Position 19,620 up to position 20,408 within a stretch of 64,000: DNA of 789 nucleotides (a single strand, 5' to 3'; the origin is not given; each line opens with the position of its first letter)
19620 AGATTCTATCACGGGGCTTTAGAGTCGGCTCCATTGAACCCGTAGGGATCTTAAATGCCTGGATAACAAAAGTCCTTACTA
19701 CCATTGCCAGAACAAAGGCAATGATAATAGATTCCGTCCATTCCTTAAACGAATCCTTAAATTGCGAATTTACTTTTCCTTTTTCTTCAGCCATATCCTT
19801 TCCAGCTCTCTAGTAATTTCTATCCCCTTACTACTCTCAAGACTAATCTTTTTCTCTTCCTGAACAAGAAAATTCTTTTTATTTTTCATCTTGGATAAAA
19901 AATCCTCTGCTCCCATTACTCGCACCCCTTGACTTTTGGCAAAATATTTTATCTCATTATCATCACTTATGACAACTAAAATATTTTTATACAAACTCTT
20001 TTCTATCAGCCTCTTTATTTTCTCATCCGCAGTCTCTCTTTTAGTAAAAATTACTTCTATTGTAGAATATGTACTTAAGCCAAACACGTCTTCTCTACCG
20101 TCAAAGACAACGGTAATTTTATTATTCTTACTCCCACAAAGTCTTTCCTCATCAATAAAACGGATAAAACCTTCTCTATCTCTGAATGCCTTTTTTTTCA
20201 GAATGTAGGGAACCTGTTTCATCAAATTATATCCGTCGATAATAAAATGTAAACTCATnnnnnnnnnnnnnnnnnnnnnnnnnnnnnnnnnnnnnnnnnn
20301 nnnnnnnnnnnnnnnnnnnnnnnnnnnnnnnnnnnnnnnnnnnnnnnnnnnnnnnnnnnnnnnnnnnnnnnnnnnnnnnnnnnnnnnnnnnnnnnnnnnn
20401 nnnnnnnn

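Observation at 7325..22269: Split AmmeMemoRadiSam system with a fusion and an extra AMMECR1 paralog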

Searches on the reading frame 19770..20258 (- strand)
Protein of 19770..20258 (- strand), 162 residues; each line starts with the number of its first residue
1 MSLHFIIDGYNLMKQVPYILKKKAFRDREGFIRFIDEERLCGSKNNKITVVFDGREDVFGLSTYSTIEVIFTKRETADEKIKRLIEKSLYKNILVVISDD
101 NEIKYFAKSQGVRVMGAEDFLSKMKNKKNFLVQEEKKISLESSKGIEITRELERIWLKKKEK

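Call 4: search_protein_families(library=ncbifam, proteins=[window:19770-20258:-], max_evalue=0.001)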
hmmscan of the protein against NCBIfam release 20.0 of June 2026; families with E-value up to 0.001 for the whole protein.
window:19770-20258:- (162 aa): 0 families

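Call 5: search_protein_families(library=pfam, proteins=[window:19770-20258:-], max_evalue=0.001)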
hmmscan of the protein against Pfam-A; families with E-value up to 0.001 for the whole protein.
window:19770-20258:- (162 aa): 1 family
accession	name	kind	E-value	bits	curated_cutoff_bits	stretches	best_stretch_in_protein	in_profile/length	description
PF05991.17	NYN_YacP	-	2.5e-17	63.8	24.6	1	6-144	2-147/166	YacP-like NYN domain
